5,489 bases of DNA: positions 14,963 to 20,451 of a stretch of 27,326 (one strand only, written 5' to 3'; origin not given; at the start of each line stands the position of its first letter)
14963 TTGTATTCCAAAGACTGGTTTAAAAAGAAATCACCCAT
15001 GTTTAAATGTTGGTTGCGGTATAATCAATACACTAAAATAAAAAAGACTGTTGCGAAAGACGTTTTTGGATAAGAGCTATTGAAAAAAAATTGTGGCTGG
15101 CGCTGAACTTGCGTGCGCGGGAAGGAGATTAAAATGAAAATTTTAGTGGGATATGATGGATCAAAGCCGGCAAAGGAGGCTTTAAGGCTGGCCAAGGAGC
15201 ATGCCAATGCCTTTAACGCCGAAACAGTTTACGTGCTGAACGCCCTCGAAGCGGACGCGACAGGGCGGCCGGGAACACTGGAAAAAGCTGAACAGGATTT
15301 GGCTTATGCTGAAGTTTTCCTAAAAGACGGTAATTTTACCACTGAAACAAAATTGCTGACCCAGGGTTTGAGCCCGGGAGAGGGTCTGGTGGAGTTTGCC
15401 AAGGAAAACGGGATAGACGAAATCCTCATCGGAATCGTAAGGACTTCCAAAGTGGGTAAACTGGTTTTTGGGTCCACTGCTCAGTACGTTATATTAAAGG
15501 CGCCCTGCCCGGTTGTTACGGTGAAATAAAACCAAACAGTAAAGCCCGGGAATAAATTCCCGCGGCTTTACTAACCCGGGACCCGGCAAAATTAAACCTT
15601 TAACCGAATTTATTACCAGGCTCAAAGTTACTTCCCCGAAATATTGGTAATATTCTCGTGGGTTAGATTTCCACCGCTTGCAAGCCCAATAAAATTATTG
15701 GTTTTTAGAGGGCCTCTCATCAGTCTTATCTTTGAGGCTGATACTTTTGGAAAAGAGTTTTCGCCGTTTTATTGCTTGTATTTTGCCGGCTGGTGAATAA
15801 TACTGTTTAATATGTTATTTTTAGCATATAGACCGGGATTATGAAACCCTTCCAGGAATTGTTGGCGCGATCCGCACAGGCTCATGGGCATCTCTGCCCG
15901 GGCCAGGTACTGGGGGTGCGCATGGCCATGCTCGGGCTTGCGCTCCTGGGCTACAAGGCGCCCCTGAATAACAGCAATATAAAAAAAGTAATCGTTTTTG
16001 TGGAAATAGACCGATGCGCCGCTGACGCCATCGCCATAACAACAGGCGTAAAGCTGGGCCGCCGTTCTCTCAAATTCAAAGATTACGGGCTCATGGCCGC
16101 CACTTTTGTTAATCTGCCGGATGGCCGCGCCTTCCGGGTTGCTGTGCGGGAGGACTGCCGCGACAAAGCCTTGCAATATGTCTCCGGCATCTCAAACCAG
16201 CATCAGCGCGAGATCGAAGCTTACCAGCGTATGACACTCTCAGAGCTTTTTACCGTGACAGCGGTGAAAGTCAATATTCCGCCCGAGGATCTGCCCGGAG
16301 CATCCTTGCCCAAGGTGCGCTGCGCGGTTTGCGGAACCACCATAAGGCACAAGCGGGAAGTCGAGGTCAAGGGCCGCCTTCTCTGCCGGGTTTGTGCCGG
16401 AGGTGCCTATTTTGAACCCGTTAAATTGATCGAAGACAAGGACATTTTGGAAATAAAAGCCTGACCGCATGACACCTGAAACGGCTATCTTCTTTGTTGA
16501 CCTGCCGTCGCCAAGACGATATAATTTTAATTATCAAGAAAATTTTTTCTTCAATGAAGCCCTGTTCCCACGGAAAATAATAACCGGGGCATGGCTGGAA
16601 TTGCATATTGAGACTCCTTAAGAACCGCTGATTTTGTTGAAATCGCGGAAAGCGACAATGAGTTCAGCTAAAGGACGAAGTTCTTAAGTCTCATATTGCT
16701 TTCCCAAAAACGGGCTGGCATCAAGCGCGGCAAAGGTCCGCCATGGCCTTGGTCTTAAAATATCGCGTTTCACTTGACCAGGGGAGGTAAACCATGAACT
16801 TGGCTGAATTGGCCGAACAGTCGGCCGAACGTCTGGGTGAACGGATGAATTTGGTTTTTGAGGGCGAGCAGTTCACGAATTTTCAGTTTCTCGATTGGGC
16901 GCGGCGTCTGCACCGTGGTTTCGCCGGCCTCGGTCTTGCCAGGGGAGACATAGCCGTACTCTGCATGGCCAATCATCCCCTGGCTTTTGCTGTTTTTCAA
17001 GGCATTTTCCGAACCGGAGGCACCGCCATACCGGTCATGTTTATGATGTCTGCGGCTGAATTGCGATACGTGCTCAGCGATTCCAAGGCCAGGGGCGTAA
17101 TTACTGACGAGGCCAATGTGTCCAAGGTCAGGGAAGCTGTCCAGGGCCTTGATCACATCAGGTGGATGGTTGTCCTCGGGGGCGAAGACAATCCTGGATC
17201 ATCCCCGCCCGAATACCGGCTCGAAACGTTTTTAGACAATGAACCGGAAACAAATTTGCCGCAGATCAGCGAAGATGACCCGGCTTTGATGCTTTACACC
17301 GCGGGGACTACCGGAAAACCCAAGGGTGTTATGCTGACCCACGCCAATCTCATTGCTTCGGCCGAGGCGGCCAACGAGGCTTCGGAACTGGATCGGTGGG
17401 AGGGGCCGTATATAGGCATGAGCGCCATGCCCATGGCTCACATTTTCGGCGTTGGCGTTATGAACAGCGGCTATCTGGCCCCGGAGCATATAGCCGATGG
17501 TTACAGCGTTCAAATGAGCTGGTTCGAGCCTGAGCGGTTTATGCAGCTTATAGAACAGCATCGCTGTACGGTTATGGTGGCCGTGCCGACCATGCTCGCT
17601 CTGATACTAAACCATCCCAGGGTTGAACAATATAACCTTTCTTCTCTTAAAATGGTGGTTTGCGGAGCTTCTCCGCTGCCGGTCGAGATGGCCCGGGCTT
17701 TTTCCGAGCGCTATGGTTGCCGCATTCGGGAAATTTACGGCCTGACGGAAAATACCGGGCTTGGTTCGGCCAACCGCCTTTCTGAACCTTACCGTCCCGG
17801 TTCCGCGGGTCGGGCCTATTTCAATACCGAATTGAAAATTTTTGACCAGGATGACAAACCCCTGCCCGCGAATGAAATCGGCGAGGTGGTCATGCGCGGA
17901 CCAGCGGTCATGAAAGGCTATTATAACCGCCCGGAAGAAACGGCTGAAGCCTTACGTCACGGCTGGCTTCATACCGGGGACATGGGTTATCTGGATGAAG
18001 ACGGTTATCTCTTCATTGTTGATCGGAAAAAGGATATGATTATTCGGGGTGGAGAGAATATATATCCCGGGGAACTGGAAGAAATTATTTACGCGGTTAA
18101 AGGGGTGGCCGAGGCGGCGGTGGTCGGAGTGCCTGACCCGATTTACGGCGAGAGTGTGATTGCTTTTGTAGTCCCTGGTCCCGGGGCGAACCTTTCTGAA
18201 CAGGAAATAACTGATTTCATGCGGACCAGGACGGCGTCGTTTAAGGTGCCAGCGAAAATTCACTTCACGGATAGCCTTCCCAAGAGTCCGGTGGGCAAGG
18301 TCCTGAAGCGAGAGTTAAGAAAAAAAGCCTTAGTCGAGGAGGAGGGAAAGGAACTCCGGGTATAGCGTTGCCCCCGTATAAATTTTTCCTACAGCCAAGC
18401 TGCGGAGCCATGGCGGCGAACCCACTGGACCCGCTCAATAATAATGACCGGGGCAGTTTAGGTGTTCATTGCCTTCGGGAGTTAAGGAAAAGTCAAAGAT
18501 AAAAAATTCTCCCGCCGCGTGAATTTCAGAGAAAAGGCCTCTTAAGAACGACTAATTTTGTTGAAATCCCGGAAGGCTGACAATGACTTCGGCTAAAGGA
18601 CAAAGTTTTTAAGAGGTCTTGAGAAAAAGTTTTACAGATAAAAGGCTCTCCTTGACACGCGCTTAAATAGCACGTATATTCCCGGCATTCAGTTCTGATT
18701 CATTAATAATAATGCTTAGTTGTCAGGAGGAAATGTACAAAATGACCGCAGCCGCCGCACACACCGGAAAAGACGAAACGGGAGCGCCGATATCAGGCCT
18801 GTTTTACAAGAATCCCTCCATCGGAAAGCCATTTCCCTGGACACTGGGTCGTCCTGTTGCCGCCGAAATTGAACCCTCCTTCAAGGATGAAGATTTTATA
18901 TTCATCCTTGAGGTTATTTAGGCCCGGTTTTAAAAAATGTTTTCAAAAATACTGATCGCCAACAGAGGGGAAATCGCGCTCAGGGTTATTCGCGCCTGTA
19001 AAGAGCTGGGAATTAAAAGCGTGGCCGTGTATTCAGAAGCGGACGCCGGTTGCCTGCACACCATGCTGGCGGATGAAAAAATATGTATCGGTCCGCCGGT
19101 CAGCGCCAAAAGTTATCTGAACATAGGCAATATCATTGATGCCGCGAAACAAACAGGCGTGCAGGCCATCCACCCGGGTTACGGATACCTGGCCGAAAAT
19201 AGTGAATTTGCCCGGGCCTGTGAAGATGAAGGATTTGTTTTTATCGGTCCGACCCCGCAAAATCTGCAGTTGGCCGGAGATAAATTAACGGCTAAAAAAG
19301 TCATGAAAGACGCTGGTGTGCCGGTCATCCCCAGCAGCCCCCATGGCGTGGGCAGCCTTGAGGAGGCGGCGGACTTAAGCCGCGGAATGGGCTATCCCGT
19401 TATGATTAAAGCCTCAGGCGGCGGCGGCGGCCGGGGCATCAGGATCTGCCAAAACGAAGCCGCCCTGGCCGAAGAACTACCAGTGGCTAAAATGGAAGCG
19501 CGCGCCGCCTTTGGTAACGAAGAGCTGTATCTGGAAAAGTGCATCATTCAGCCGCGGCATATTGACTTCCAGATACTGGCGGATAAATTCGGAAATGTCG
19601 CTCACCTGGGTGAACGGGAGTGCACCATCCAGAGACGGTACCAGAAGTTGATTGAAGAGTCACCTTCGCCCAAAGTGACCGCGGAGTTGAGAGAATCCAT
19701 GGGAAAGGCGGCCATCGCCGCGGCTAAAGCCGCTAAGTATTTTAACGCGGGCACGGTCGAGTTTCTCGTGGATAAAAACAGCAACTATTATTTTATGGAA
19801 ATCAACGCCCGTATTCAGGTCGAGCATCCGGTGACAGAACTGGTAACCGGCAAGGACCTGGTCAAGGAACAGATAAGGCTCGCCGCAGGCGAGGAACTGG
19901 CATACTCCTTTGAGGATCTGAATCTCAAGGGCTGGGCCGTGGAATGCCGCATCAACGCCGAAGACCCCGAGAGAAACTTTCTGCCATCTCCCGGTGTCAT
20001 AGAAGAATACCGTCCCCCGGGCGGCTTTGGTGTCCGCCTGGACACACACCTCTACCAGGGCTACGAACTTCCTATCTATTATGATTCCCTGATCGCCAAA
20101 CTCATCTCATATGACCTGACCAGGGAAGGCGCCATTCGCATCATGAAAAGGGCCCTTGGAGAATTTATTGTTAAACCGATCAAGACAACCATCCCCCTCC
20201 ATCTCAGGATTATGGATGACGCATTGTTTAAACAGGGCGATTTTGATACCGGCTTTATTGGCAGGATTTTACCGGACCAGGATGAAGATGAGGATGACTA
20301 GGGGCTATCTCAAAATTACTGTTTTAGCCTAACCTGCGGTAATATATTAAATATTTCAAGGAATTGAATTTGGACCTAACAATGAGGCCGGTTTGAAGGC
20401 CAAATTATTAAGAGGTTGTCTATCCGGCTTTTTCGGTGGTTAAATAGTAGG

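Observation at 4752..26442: Dense family of miniature inverted-repeat elements: about 8 copies in 27 kb, in three size classes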

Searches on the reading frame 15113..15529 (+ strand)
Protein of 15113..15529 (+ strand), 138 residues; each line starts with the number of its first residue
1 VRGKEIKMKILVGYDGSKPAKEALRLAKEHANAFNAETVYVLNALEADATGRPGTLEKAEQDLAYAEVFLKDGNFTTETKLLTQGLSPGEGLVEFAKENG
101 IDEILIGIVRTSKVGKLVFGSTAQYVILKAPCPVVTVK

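Call 69: search_protein_families(library=pfam, proteins=[window:15113-15529:+], max_evalue=0.00001)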
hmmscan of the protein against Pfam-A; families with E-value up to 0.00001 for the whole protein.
window:15113-15529:+ (138 aa): 1 family
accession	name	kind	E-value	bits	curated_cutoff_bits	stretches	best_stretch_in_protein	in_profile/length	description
PF00582.32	Usp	-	3.1e-23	83.3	24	1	9-138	4-141/141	Universal stress protein family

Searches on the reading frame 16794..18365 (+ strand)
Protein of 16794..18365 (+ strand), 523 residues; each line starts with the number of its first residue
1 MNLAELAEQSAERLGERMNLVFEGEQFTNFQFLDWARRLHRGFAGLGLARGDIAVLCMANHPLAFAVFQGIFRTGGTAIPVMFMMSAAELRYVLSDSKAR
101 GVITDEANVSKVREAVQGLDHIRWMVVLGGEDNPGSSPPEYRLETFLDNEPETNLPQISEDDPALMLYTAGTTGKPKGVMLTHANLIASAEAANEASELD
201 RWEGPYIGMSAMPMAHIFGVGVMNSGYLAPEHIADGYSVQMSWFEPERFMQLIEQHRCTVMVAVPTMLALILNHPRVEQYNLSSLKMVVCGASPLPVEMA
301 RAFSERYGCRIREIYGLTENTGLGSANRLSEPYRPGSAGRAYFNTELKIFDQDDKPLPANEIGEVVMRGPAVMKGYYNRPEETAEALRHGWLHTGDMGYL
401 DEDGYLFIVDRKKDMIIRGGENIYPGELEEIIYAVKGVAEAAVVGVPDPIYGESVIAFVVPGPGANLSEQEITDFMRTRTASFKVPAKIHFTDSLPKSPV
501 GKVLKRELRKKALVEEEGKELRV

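Call 17: find_related_loci(query=window:16794-18365:+, collection=genome_contigs, flank=10000)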
Query window:16794-18365:+ (523 aa) in genome_contigs; peptide patterns used: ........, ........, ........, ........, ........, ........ (x = any residue, [..] = any of these).
34 stretches matched a pattern; 3 encode a relative of the query (tblastn E <= 1e-3); 3 distinct loci.
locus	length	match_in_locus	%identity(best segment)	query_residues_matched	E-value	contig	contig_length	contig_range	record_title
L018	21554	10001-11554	61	2-512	0e+0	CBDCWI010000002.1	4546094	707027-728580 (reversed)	MAG: Candidatus Multivoradales bacterium isolate 1f28cde2-ba50-4c22-9f4e-741ccd2d9d18 genome assembly, contig: contig_2,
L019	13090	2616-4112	31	12-511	2e-67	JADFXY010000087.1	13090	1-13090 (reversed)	MAG: Deltaproteobacteria bacterium isolate nDJH2bin9 nDJH2_bin9_NODE_87_length_13090_cov_7.394122, whole genome shotgun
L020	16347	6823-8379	30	1-517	4e-64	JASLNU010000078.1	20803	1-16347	MAG: Rhodospirillales bacterium isolate Arabian11_MAG_19 c_000000956441, whole genome shotgun sequence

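Call 35: find_homologous_proteins(query=window:16794-18365:+, max_evalue=1e-50)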
Query window:16794-18365:+ (523 aa): 7803 proteins with E <= 1e-50 among 8000 candidates; the best 120 are listed.
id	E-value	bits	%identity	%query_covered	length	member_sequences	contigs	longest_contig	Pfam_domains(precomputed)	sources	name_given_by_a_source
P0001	0.0e+0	1193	100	100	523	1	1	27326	PF00501.35,PF13193.13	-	-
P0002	6.3e-258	874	71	98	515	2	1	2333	PF00501.35,PF13193.13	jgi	jgi:long-chain acyl-CoA synthetase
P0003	7.3e-253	858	71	99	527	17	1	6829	PF00501.35,PF13193.13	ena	-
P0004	2.5e-251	853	70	99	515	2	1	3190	PF00501.35,PF13193.13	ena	-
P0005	5.0e-250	848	70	98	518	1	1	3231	PF00501.35,PF13193.13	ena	-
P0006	2.4e-249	846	71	99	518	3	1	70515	PF00501.35,PF13193.13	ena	-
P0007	9.4e-249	844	70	98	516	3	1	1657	PF00501.35,PF13193.13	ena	-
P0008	1.7e-246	837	71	98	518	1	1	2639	PF00501.35,PF13193.13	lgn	-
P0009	2.1e-246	836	70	99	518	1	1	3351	PF00501.35,PF13193.13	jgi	jgi:long-chain acyl-CoA synthetase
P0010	3.0e-246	836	70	98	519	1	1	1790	PF00501.35,PF13193.13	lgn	-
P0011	9.4e-246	834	69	98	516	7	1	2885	PF00501.35,PF13193.13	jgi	-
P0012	4.4e-245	832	69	98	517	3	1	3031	PF00501.35,PF13193.13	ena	-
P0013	1.0e-242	824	68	96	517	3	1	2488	PF00501.35,PF13193.13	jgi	jgi:long-chain acyl-CoA synthetase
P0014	1.4e-242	824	69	98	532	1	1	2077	PF00501.35,PF13193.13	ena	-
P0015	5.7e-241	818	68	98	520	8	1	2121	PF00501.35,PF13193.13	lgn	-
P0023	1.6e-236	804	89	74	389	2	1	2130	PF00501.35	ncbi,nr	ncbi:MAG: AMP-binding protein, partial [Deltaproteobacteria bacterium]|nr:AMP-binding protein [Delta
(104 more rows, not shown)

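Call 36: find_encoding_contigs(protein=P0023, flank=10000, max_places=3)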
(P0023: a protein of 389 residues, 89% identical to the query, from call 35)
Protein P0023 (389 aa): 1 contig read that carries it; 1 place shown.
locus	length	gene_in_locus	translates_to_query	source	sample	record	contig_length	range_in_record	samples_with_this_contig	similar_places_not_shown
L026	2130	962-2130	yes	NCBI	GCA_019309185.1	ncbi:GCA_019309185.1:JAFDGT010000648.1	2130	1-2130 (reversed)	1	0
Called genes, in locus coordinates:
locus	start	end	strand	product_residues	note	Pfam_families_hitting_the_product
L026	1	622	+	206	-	PF02663:FmdE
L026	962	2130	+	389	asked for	PF00501:AMP-binding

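Call 37: find_encoding_contigs(protein=P0006, flank=10000, max_places=3)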
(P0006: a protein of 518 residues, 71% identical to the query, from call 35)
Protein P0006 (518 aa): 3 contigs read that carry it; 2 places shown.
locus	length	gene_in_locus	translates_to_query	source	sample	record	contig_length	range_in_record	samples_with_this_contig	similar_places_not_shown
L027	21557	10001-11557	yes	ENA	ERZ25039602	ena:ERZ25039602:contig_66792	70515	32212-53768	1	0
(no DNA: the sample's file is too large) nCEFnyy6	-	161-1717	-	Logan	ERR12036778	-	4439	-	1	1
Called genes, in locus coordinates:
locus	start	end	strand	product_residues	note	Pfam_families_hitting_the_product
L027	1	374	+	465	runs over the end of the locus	PF00890:FAD_binding_2, PF01266:DAO, PF01494:FAD_binding_3 (weak), PF03486:HI0933_like (faint), PF07992:Pyr_redox_2 (faint), PF12831:FAD_oxidored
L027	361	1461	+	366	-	PF27541:CitB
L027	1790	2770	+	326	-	PF20434:BD-FAE, PF07859:Abhydrolase_3, PF00326:Peptidase_S9, PF12146:Hydrolase_4 (faint)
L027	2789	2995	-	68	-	PF00441:Acyl-CoA_dh_1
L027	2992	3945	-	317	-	PF02771:Acyl-CoA_dh_N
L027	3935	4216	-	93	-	PF25919:BSH_CusB (faint), PF00364:Biotin_lipoyl, PF25917:BSH_RND (faint), PF25973:BSH_CzcB (weak)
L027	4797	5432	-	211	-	PF02786:CPSase_L_D2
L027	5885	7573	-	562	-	PF01039:Carboxyl_trans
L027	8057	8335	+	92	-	PF00441:Acyl-CoA_dh_1, PF08028:Acyl-CoA_dh_2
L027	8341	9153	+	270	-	PF11716:MDMPI_N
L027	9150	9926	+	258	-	PF00378:ECH_1, PF16113:ECH_2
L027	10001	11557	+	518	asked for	PF00501:AMP-binding, PF13193:AMP-binding_C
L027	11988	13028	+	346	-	PF01520:Amidase_3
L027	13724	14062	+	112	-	-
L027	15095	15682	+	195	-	PF01610:DDE_Tnp_ISL3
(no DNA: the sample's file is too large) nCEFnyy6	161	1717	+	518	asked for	PF00501:AMP-binding, PF13193:AMP-binding_C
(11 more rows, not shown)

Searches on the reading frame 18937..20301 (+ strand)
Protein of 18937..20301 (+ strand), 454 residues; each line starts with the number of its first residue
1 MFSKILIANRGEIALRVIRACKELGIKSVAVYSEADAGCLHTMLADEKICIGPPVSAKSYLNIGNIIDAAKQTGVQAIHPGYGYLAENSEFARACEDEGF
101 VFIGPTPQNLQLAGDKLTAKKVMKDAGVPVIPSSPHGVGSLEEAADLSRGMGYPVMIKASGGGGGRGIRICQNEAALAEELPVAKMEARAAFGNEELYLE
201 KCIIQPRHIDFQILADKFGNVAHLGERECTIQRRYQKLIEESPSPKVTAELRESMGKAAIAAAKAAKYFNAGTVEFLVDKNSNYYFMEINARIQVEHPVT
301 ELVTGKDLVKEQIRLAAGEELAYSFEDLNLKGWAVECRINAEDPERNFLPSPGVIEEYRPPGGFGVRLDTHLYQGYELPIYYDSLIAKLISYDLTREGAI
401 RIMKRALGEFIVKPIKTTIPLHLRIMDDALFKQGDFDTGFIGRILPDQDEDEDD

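Call 50: find_homologous_proteins(query=window:18937-20301:+, max_evalue=1e-100)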
Query window:18937-20301:+ (454 aa): 7998 proteins with E <= 1e-100 among 8000 candidates; the best 120 are listed.
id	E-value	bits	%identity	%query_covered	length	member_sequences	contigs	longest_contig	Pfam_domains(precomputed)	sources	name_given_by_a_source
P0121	0.0e+0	1018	99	100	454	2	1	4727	PF02786.23,PF00289.29,PF07478.19,PF02785.26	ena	-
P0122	1.6e-247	840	79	99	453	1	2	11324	PF02786.23,PF00289.29,PF02222.28,PF07478.19,PF02785.26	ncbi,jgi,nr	ncbi:MAG: acetyl-CoA carboxylase biotin carboxylase subunit [Deltaproteobacteria bacterium]|nr:acety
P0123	8.1e-246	834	78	98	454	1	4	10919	PF02786.23,PF00289.29,PF02222.28,PF07478.19,PF02785.26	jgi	-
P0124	1.3e-244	830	79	98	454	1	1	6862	PF02786.23,PF00289.29,PF02222.28,PF07478.19,PF02785.26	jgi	jgi:acetyl-CoA carboxylase biotin carboxylase subunit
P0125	1.9e-244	829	78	98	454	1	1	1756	PF02786.23,PF00289.29,PF02222.28,PF07478.19,PF02785.26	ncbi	-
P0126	2.4e-244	829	80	98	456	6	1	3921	PF02786.23,PF00289.29,PF08443.17,PF07478.19,PF02785.26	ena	-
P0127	2.8e-244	829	79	98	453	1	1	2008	PF02786.23,PF00289.29,PF02222.28,PF08443.17,PF07478.19,PF02785.26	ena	-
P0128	4.7e-244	828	78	100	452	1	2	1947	PF02786.23,PF00289.29,PF02222.28,PF07478.19,PF02785.26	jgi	jgi:acetyl-CoA carboxylase biotin carboxylase subunit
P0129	5.0e-244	828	78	100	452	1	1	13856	PF02786.23,PF00289.29,PF02222.28,PF07478.19,PF02785.26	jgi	jgi:acetyl-CoA carboxylase biotin carboxylase subunit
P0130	5.8e-244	828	78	98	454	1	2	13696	PF02786.23,PF00289.29,PF02222.28,PF07478.19,PF02785.26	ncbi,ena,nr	ncbi:MAG: acetyl-CoA carboxylase biotin carboxylase subunit [Desulfobacteraceae bacterium]|nr:acetyl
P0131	4.0e-243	825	78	98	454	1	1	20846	PF02786.23,PF00289.29,PF02222.28,PF07478.19,PF02785.26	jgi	jgi:acetyl-CoA carboxylase biotin carboxylase subunit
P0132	4.1e-243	825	78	98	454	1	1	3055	PF02786.23,PF00289.29,PF02222.28,PF07478.19,PF02785.26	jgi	jgi:acetyl-CoA carboxylase biotin carboxylase subunit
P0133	6.2e-243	824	78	100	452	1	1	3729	PF02786.23,PF00289.29,PF02222.28,PF07478.19,PF02785.26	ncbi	-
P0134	1.6e-242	823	78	100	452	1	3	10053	PF02786.23,PF00289.29,PF02222.28,PF07478.19,PF02785.26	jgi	-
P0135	5.2e-242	821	78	98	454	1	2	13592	PF02786.23,PF00289.29,PF02222.28,PF07478.19,PF02785.26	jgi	jgi:acetyl-CoA carboxylase biotin carboxylase subunit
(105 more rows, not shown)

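Call 51: find_encoding_contigs(protein=P0122, flank=10000, max_places=3)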
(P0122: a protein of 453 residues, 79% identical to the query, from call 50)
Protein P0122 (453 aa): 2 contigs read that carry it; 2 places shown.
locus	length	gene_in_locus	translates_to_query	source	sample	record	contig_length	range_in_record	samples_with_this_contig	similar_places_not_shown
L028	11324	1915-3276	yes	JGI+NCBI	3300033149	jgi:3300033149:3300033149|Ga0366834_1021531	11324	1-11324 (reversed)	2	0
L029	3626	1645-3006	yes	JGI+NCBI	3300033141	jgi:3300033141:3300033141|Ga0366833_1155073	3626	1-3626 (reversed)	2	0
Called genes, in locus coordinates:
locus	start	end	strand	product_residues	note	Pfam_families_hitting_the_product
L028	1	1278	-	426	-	PF01039:Carboxyl_trans, PF03255:ACCA (faint)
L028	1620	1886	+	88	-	PF00364:Biotin_lipoyl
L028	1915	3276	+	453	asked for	PF00289:Biotin_carb_N, PF02222:ATP-grasp (weak), PF02786:CPSase_L_D2, PF07478:Dala_Dala_lig_C (weak), PF02785:Biotin_carb_C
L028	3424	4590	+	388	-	PF00478:IMPDH (faint), PF03060:NMO, PF01070:FMN_dh (weak)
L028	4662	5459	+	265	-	PF11716:MDMPI_N, PF12867:DinB_2 (weak), PF07398:MDMPI_C (faint), PF08608:Wyosine_form (weak)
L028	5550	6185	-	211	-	PF06971:Put_DNA-bind_N, PF02629:CoA_binding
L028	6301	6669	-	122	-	PF00137:ATP-synt_C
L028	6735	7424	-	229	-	PF00119:ATP-synt_A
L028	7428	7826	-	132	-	PF03899:ATP-synt_I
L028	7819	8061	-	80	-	PF09527:ATPase_gene1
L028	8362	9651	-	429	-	PF00202:Aminotran_3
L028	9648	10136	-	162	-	PF13404:HTH_AsnC-type (faint), PF22451:NirdL-like_HTH, PF17805:AsnC_trans_reg2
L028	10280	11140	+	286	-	PF02634:FdhD-NarQ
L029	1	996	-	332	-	PF01039:Carboxyl_trans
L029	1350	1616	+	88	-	PF00364:Biotin_lipoyl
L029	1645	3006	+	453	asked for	PF00289:Biotin_carb_N, PF02222:ATP-grasp (weak), PF02786:CPSase_L_D2, PF07478:Dala_Dala_lig_C (weak), PF02785:Biotin_carb_C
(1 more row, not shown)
